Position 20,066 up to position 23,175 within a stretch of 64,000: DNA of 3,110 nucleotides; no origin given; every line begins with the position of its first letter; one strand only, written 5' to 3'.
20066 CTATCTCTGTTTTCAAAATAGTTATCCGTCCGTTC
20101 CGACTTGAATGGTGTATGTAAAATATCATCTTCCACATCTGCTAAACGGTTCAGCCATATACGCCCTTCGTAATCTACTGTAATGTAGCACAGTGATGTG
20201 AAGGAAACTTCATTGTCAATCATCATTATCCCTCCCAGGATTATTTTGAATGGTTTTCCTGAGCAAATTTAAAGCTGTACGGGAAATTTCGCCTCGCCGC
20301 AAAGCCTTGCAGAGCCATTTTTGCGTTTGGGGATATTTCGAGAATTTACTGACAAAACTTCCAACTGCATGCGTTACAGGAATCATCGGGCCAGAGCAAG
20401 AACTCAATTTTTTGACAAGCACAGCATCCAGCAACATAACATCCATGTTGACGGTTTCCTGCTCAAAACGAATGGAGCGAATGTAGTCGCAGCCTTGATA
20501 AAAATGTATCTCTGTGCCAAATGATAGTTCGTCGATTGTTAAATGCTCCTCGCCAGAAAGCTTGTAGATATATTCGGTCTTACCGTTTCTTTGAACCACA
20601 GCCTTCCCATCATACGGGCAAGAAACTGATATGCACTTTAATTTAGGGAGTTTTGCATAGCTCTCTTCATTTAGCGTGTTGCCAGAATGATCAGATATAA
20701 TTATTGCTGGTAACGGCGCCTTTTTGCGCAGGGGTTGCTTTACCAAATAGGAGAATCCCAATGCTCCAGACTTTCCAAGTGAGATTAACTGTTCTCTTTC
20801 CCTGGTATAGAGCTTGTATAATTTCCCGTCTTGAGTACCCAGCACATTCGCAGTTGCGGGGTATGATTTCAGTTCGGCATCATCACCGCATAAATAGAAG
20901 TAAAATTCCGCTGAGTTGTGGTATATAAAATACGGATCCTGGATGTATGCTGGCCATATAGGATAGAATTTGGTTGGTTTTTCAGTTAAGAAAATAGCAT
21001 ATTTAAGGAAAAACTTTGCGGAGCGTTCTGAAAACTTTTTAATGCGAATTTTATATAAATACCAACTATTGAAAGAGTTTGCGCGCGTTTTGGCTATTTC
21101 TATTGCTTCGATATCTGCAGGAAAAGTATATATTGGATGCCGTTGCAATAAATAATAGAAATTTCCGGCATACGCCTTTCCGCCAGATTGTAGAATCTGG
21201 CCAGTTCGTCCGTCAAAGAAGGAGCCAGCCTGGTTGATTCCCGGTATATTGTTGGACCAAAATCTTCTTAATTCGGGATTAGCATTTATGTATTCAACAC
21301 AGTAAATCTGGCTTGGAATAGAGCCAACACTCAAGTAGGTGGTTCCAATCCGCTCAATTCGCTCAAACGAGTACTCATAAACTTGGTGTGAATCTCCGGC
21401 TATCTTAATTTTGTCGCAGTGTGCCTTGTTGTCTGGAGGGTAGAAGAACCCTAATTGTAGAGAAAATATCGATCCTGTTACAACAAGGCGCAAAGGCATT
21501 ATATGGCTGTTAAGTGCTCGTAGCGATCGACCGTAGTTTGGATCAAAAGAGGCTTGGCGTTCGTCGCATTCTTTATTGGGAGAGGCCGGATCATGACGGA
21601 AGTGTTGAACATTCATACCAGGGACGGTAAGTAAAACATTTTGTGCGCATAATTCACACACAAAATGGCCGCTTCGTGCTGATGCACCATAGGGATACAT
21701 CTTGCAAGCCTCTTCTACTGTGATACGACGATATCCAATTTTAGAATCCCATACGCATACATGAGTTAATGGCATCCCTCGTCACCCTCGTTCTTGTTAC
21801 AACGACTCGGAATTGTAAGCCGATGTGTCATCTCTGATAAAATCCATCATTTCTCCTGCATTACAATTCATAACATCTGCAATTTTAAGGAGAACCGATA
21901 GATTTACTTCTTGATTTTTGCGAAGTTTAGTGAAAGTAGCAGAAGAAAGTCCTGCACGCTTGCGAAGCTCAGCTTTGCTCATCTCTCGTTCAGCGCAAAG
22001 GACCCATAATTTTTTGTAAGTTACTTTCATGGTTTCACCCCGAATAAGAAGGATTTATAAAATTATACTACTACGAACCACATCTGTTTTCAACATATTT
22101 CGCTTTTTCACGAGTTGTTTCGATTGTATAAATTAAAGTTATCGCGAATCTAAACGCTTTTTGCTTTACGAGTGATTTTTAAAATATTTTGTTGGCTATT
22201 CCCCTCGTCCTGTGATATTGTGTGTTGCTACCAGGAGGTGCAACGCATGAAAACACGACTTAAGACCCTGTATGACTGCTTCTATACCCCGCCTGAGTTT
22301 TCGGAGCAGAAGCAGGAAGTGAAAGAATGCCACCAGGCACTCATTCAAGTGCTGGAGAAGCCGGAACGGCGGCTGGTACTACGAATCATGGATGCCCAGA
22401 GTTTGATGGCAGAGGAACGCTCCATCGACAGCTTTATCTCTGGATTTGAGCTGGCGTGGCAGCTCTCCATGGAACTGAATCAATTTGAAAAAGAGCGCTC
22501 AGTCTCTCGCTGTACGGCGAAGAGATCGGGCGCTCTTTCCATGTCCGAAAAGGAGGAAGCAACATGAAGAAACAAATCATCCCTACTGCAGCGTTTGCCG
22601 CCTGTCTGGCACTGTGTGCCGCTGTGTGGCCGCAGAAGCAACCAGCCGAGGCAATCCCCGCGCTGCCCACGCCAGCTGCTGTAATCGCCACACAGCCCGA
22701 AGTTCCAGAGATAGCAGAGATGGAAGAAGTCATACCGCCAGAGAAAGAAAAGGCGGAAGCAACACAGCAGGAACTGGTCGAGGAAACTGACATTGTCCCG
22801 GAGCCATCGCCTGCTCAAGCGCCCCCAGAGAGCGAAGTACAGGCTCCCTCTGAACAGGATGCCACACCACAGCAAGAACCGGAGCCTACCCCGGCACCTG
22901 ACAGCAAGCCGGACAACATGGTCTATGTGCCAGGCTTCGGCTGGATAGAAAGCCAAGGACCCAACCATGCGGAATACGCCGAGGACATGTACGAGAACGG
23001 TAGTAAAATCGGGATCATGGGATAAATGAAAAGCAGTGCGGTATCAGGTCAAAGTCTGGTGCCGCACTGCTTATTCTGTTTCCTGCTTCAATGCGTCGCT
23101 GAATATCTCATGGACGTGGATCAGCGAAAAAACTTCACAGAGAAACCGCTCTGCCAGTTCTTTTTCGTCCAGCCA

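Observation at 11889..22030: AT-rich five-gene operon built around a 1755-aa DEAH/DUF1998 helicase: Druantia-like core with unrecognisable partners, candidate novel anti-phage system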

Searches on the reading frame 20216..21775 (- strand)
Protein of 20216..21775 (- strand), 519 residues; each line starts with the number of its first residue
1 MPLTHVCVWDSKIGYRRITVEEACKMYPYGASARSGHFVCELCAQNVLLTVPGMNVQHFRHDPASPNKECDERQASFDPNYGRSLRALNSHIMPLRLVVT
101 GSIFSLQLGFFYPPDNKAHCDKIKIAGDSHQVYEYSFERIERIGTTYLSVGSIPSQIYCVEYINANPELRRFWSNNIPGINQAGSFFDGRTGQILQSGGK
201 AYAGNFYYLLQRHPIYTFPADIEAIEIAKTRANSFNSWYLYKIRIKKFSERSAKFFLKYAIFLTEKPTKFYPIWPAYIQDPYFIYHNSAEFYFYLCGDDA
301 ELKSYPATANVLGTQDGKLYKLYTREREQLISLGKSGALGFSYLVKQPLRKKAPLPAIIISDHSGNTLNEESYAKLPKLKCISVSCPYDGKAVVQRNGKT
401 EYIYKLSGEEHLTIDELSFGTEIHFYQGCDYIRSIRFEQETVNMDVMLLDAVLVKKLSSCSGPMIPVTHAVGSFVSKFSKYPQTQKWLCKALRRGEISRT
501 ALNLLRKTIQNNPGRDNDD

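Call 3: search_protein_families(library=padloc, proteins=[window:20216-21775:-], max_evalue=0.01)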
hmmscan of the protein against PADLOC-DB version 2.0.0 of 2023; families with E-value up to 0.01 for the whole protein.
window:20216-21775:- (519 aa): 0 families

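Call 4: search_protein_families(library=pfam, proteins=[window:20216-21775:-], max_evalue=0.01)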
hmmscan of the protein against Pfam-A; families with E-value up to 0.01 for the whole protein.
window:20216-21775:- (519 aa): 0 families

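Call 5: search_protein_families(library=ncbifam, proteins=[window:20216-21775:-], max_evalue=0.01)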
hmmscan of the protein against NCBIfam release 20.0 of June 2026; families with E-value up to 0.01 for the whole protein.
window:20216-21775:- (519 aa): 0 families

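Call 6: search_protein_families(library=padloc, proteins=[window:20216-21775:-], max_evalue=10)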
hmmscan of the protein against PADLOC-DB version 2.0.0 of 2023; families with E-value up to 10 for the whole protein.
window:20216-21775:- (519 aa): 1 family
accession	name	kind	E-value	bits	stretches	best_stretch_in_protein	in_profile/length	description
PDLC00005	DruB1|DruB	-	0.025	11.2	1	33-100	19-87/552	Unknown function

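Call 11: find_homologous_proteins(query=window:20216-21775:-)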
Query window:20216-21775:- (519 aa): 251 proteins with E <= 0.001 among 8000 candidates; the best 120 are listed.
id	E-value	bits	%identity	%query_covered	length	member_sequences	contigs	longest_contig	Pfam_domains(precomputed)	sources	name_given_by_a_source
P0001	0.0e+0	1197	98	100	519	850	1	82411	-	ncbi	-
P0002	0.0e+0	1130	93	100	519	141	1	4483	-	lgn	-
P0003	0.0e+0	1090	90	100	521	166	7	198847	-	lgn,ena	-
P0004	3.9e-297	1004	83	100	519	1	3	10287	-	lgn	-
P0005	2.5e-295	998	81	100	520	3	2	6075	-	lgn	-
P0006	5.8e-294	994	79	100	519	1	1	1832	-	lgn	-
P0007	8.6e-290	980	79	100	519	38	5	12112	-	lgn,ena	-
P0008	2.5e-282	955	77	100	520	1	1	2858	-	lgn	-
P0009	1.8e-281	953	77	100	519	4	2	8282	-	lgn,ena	-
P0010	3.4e-278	942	74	100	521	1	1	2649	-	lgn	-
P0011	4.0e-276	935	75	100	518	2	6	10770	-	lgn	-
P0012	5.4e-274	928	77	97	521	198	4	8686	-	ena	-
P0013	1.2e-268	910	75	100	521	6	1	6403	-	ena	-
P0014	3.6e-261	886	73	99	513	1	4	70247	-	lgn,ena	-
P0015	5.2e-259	878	73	99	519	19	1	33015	-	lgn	-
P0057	1.6e-223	761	65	97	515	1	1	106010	-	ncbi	-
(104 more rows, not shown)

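Call 22: find_encoding_contigs(protein=P0057, flank=10000, max_places=2)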
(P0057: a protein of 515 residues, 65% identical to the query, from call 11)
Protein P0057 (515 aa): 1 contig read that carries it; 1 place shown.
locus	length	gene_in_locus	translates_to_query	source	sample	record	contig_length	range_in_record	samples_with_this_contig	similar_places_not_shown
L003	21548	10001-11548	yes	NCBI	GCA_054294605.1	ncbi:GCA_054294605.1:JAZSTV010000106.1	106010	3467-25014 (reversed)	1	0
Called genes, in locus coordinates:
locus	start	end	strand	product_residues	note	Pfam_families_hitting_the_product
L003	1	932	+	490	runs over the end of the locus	PF03193:RsgA_GTPase (faint), PF00009:GTP_EFTU (faint), PF01926:MMR_HSR1, PF02421:FeoB_N, PF17910:FeoB_Cyto, PF07670:Gate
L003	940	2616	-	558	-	PF00239:Resolvase, PF07508:Recombinase, PF13408:Zn_ribbon_recom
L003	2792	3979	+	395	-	PF05598:DUF772 (weak), PF01609:DDE_Tnp_1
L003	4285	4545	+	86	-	PF20648:DUF6809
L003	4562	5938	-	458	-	PF01637:ATPase_2 (weak), PF13173:AAA_14 (faint), PF13401:AAA_22 (weak)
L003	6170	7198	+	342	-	PF13481:AAA_25, PF03796:DnaB_C (faint)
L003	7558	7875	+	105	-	PF21983:NikA-like, PF05713:MobC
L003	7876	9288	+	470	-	PF03432:Relaxase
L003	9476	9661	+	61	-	-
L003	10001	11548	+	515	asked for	-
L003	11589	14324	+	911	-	-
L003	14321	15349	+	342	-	-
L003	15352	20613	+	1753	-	PF00270:DEAD, PF00271:Helicase_C (weak), PF09369:MZB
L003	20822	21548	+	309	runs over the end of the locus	-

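Call 42: find_related_loci(query=A1, collection=genome_contigs, flank=10000)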
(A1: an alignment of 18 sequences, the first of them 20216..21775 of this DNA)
Query A1 (519 aa) in genome_contigs; peptide patterns used: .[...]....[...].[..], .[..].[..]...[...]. (x = any residue, [..] = any of these).
31 stretches matched a pattern; 20 encode a relative of the query (tblastn E <= 1e-3); 19 distinct loci.
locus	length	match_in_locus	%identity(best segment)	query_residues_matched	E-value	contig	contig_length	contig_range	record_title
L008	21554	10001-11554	99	1-518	0e+0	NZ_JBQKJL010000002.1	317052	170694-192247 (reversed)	Lawsonibacter sp. LCP25S3_E2 contig00002, whole genome shotgun sequence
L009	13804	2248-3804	98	1-519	0e+0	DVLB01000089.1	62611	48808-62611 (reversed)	MAG TPA_asm: Candidatus Galloscillospira stercoripullorum isolate CHK33-6455 CHK33__C323582_L62611_ERR2241698, whole gen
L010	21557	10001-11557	98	1-519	0e+0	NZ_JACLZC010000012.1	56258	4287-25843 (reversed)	Pseudoflavonifractor phocaeensis strain An569 An569_contig-110_11, whole genome shotgun sequence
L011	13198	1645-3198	97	1-518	0e+0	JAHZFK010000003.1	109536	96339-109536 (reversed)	MAG: Clostridiales bacterium isolate HRGM_Genome_2907 HRGM_Genome_2907_3, whole genome shotgun sequence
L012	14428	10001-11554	97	1-518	0e+0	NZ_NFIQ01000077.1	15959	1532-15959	Flavonifractor sp. An306 An306_contig_77, whole genome shotgun sequence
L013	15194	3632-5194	88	1-519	0e+0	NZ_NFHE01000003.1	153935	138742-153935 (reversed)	Pseudoflavonifractor sp. An85 An85_contig_3, whole genome shotgun sequence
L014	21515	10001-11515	77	1-505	0e+0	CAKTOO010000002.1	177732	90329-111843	MAG: uncultured Dysosmobacter sp. isolate REFINED_METABAT215_TOP10_CONTIGS_1500_ASSEMBLY_K77_MERGED__Hadza_MoBio_hadza-I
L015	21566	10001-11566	68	1-519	0e+0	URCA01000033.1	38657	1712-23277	uncultured Ruminococcaceae bacterium isolate UMGS856 genome assembly, contig: NODE_288_length_38657_cov_8.319958, whole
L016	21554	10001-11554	65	1-518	0e+0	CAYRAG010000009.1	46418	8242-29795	MAG TPA_asm: uncultured Oscillospiraceae bacterium isolate SRP314395_co1_229 genome assembly, contig: NODE_488_length_46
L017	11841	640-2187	63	1-512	0e+0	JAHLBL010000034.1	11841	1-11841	MAG: bacterium isolate bin66 Scaffold34, whole genome shotgun sequence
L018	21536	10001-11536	56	1-509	0e+0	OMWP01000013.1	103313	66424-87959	uncultured Clostridiales bacterium isolate RUG041 genome assembly, contig: scaffold_526, whole genome shotgun sequence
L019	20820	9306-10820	48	1-505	1e-155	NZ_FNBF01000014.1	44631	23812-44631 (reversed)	Eubacterium pyruvativorans strain i6, whole genome shotgun sequence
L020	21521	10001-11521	47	1-505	6e-155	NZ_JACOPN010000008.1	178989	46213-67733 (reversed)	Flintibacter faecis strain BX5 BX5_ctg008, whole genome shotgun sequence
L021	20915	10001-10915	68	1-305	2e-143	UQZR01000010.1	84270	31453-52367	uncultured Clostridiales bacterium isolate UMGS792 genome assembly, contig: NODE_149_length_84270_cov_10.075434, whole g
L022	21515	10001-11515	40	1-510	4e-118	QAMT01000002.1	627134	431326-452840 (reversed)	MAG: Phascolarctobacterium sp. isolate CIM:MAG 843_2 contig_167054, whole genome shotgun sequence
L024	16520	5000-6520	30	1-506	3e-71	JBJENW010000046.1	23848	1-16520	MAG: Lachnospiraceae bacterium isolate PUUB16_bin.009 NODE_1479_length_23848_cov_25.590132, whole genome shotgun sequenc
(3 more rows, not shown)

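Call 45: predict_structure(alignment_id=A1)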
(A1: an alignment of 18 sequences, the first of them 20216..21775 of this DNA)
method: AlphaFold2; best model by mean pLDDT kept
length: 519 residues; sequences in the alignment: 18
mean_pLDDT: 72.1   pTM: 0.46
mean pLDDT of the five models: 72.1, 71.7, 71.0, 69.7, 68.2
residues with pLDDT >= 90: 76; 70-90: 270; 50-70: 71; < 50: 102
segments of 3 or more residues with pLDDT < 50: 73-90, 267-290, 294-308, 312-319, 326-352, 512-519
pLDDT, mean of each block of 10 residues (from residue 1): 69 65 83 82 77 69 65 46 33 81 89 80 87 89 81 90 86 82 89 77 86 86 91 84 86 83 53 36 44 46 44 46 47 32 30 67 87 86 81 75 73 88 74 83 67 88 80 81 89 87 81 39
secondary structure, 60 per line:
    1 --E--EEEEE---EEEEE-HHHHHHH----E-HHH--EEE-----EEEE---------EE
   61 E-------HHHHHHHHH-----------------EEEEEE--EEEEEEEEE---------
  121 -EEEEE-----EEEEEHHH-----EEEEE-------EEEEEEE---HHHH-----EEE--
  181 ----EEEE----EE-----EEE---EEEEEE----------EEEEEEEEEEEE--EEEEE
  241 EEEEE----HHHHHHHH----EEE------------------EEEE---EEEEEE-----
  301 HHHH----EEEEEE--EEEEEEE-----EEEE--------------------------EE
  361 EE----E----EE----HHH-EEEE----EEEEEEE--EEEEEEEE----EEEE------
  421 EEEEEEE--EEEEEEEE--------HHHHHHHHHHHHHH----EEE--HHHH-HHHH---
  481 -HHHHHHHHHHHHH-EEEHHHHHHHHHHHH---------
elements in order: E6-10 E14-18 H20-26 E38-40 E46-49 E59-61 H69-77 E95-100 E103-111 E122-126 E132-136 E145-149 E157-163 H167-170 E176-178 E185-188 E200-202 E206-211 E222-233 E236-245 H250-257 E262-264 E283-286 E290-295 H301-304 E309-314 E317-323 E329-332 E359-362 E382-385 E390-396 E399-406 E411-414 E421-427 E430-437 H446-459 E464-466 H469-472 H474-477 H482-494 E496-498 H499-510

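Call 50: fold_search(model_id=the predicted structure, library=pdb)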
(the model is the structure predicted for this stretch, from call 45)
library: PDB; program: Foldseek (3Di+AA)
matches with E <= 10: 816; with E <= 0.001: 2
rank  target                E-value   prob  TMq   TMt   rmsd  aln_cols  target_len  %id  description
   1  2yn5_B                4.5e-04  0.84  0.13  0.20  20.7       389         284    8  Structural insight into the giant calcium-binding adhesin SiiE: implications for the adhesion of Salmonella enterica t (released 2013-04-03)
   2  2yn5_A                9.5e-04  0.75  0.13  0.21  21.0       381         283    8  Structural insight into the giant calcium-binding adhesin SiiE: implications for the adhesion of Salmonella enterica t (released 2013-04-03)
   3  6grs_B                4.3e-03  0.41  0.13  0.12  20.0       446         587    9  Paired immunoglobulin-like receptor B (PirB) or Leukocyte immunoglobulin-like receptor subfamily B member 3 (LILRB3) f (released 2019-02-06)
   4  6smc_A                5.9e-03  0.20  0.09  0.14  20.3       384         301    8  mouse Interleukin-12 subunit beta - p80 homodimer in space group P1 (released 2020-09-09)
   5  6grt_A                6.2e-03  0.30  0.13  0.12  19.8       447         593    9  Paired immunoglobulin-like receptor B (PirB) or Leukocyte immunoglobulin-like receptor subfamily B member 3 (LILRB3) f (released 2019-02-06)
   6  8d74_B                6.6e-03  0.20  0.11  0.14  20.7       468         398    9  Cryo-EM structure of human CNTF signaling complex: model containing the interaction core region (released 2023-03-29)
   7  9nrx_J                7.7e-03  0.47  0.16  0.22  29.4       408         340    8  Venezuelan Equine Encephalitis Virus in complex with the single domain antibody V2B3 (released 2025-12-03)
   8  8oe4_D                7.7e-03  0.16  0.11  0.11  23.5       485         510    8  Cryo-EM structure of a pre-dimerized human IL-23 complete extracellular signaling complex. (released 2024-02-07)
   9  2yn3_A                8.2e-03  0.47  0.13  0.21  20.4       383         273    7  Structural insight into the giant calcium-binding adhesin SiiE: implications for the adhesion of Salmonella enterica t (released 2013-04-03)
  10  2yn3_C                1.3e-02  0.41  0.13  0.20  20.5       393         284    9  Structural insight into the giant calcium-binding adhesin SiiE: implications for the adhesion of Salmonella enterica t (released 2013-04-03)
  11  5lfr_B                1.5e-02  0.25  0.11  0.16  19.8       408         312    8  Crystal structure of glycosylated Myelin-associated glycoprotein (MAG) Ig1-3 (released 2016-12-14)
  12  9l1n_B                1.8e-02  0.28  0.16  0.20  31.9       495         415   12  Structure of Western equine encephalitis virus 71V1658 strain VLP in complex with human PCDH10 EC1 (released 2025-06-04)
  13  8x0k_B                2.0e-02  0.28  0.16  0.18  30.9       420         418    9  Cryo-EM structure of Semliki Forest virus in complex with its receptor VLDLR(2-fold) (released 2024-11-27)
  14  9dqx_B                2.1e-02  0.35  0.16  0.19  27.5       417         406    9  Structure of western equine encephalitis virus CBA87 VLP (released 2025-03-26)
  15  6grs_A                2.1e-02  0.23  0.12  0.11  24.7       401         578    8  Paired immunoglobulin-like receptor B (PirB) or Leukocyte immunoglobulin-like receptor subfamily B member 3 (LILRB3) f (released 2019-02-06)
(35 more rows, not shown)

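Call 71: search_solved_structures(query=A1, max_evalue=1)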
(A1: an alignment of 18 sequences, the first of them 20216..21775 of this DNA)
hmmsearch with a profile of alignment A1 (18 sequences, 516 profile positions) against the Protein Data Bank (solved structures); distinct sequences matched with E-value up to 1: 2.
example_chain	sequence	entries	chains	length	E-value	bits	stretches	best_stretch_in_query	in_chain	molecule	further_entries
3mzi_A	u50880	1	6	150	0.47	12.2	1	224-293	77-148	Activator of photopigment and puc expression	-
2hfn_A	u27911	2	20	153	0.49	12.1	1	224-293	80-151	Synechocystis Photoreceptor (Slr1694) | Activator of photopigment and puc expression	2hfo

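Call 79: search_protein_families(library=padloc, proteins=[L024:5000-6532:+, L022:10001-11524:+, L024:8556-9581:+, L022:13549-14571:+, L019:9306-10862:+], max_evalue=0.1)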
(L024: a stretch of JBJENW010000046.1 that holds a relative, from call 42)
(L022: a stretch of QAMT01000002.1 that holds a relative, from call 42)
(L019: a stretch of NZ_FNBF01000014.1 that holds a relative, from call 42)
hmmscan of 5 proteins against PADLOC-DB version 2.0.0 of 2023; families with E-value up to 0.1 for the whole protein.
L024:5000-6532:+ (511 aa): 1 family
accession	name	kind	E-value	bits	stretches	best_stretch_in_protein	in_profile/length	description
PDLC00005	DruB1|DruB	-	0.014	12.1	1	31-75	18-64/552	Unknown function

L022:10001-11524:+ (508 aa): 0 families

L024:8556-9581:+ (342 aa): 1 family
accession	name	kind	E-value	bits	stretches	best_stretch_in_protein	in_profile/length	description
PDLC00008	DruD1|DruD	-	6.2e-12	43.2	1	12-341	2-332/338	Unknown function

L022:13549-14571:+ (341 aa): 1 family
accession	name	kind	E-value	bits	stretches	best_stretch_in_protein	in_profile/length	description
PDLC00008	DruD1|DruD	-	4.3e-08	30.6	1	7-315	2-310/338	Unknown function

L019:9306-10862:+ (519 aa): 0 families

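Call 87: search_protein_families(library=pfam, proteins=[L024:5000-6532:+, window:20216-21775:-], max_evalue=5)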
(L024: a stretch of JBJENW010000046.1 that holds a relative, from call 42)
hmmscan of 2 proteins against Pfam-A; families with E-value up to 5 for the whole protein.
L024:5000-6532:+ (511 aa): 1 family
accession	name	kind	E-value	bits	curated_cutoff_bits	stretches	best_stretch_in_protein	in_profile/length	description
PF25169.1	DUF7830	-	0.032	14.5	27.5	1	28-64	26-64/72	Domain of unknown function (DUF7830)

window:20216-21775:- (519 aa): 2 families
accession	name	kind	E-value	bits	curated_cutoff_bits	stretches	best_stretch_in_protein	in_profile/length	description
PF25169.1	DUF7830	-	0.021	15.1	27.5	1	36-65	33-62/72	Domain of unknown function (DUF7830)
PF25164.1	CoiA_N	-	0.029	14.3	26.3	1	35-64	15-44/50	Competence protein CoiA, N-terminal domain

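Call 94: search_dna_similar(query=window:20216-21775:-, collection=phages, mode=protein, max_rows=10)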
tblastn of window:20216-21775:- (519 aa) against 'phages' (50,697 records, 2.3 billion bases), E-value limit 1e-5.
Records with a match: 2; places in all: 2; records where one place covers at least 80% of the query: 1.
Best place of each record, by identity: <60% 2.
By first word of the organism name: Bacteriophage 2.
By host as written in the record: - 2.
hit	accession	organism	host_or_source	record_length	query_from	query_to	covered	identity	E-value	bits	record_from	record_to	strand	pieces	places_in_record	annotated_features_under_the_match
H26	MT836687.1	Bacteriophage sp.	human fecal samples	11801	3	502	96%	34.2%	5e-82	284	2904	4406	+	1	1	record has no annotation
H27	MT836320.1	Bacteriophage sp.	human fecal samples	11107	3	60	11%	52.5%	2e-6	57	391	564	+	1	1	record has no annotation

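Call 95: search_dna_similar(query=window:20216-21775:-, collection=plasmids, mode=protein, max_rows=10)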
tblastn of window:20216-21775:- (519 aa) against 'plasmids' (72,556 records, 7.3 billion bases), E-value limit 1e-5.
No match.

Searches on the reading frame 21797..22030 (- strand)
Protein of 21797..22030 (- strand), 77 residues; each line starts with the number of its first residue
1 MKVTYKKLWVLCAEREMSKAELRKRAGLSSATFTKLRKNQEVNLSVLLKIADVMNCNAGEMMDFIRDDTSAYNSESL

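Call 3: search_protein_families(library=padloc, proteins=[window:21797-22030:-], max_evalue=0.01)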
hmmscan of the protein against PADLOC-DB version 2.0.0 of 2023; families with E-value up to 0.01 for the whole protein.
window:21797-22030:- (77 aa): 3 families
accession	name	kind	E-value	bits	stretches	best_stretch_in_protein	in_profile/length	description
PDLC04775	PDC-M69A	-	0.00069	18.1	1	12-63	16-68/113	-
PDLC02926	HTH_VI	-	0.0043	15.3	1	14-64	12-63/92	-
PDLC03946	RmrA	-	0.0048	13.7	1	6-57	5-57/357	-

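Call 4: search_protein_families(library=pfam, proteins=[window:21797-22030:-], max_evalue=0.01)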
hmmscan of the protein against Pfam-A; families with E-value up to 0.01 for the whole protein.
window:21797-22030:- (77 aa): 3 families
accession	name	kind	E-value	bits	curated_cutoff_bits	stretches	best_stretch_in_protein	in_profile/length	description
PF13443.12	HTH_26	-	5.2e-19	68.7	22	1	7-67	1-63/63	Cro/C1-type HTH DNA-binding domain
PF01381.28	HTH_3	-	0.0043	17.5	23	1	14-59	7-53/55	Helix-turn-helix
PF20432.4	Xre-like-HTH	-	0.0058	17.3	25.8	0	16-42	23-48/63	Antitoxin Xre-like helix-turn-helix domain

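Call 5: search_protein_families(library=ncbifam, proteins=[window:21797-22030:-], max_evalue=0.01)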
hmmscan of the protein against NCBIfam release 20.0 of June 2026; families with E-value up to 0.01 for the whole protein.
window:21797-22030:- (77 aa): 4 families
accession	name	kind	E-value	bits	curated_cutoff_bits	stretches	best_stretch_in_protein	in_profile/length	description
NF000090.1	trans_reg_VanU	equivalog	1.3e-18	67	150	1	1-65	1-65/75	glycopeptide resistance transcriptional regulator VanU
NF038310.1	lysogeny_AimR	equivalog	0.00071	18.7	70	1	13-70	6-64/365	AimR family lysis-lysogeny pheromone receptor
NF010465.0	PRK13890.1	equivalog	0.0014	18.7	96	1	5-57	7-60/121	conjugal transfer protein TrbA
NF006015.0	PRK08154.1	subfamily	0.0065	15.7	204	1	11-63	38-91/314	anaerobic benzoate catabolism transcriptional regulator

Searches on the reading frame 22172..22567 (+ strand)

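Call 36: search_protein_families(library=pfam, proteins=[window:22172-22567:+], max_evalue=0.001)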
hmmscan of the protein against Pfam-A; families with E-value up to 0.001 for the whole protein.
window:22172-22567:+ (131 aa): 1 family
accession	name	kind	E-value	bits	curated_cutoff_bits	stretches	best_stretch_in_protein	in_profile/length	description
PF20648.2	DUF6809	-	1.2e-07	32.9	27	1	37-101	20-84/85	Family of unknown function (DUF6809)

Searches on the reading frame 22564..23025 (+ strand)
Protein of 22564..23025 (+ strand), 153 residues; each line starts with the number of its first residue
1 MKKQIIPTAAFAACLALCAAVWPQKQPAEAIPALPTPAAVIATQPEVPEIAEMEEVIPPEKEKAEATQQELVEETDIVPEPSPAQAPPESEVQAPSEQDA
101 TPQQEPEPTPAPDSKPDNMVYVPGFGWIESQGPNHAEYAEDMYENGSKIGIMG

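Call 36: search_protein_families(library=pfam, proteins=[window:22564-23025:+], max_evalue=0.001)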
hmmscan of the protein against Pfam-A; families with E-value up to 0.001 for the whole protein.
window:22564-23025:+ (153 aa): 1 family
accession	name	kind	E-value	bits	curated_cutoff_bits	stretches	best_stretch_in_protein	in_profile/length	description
PF20187.3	DUF6550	-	3.5e-09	37.6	27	1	56-153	97-190/190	Family of unknown function (DUF6550)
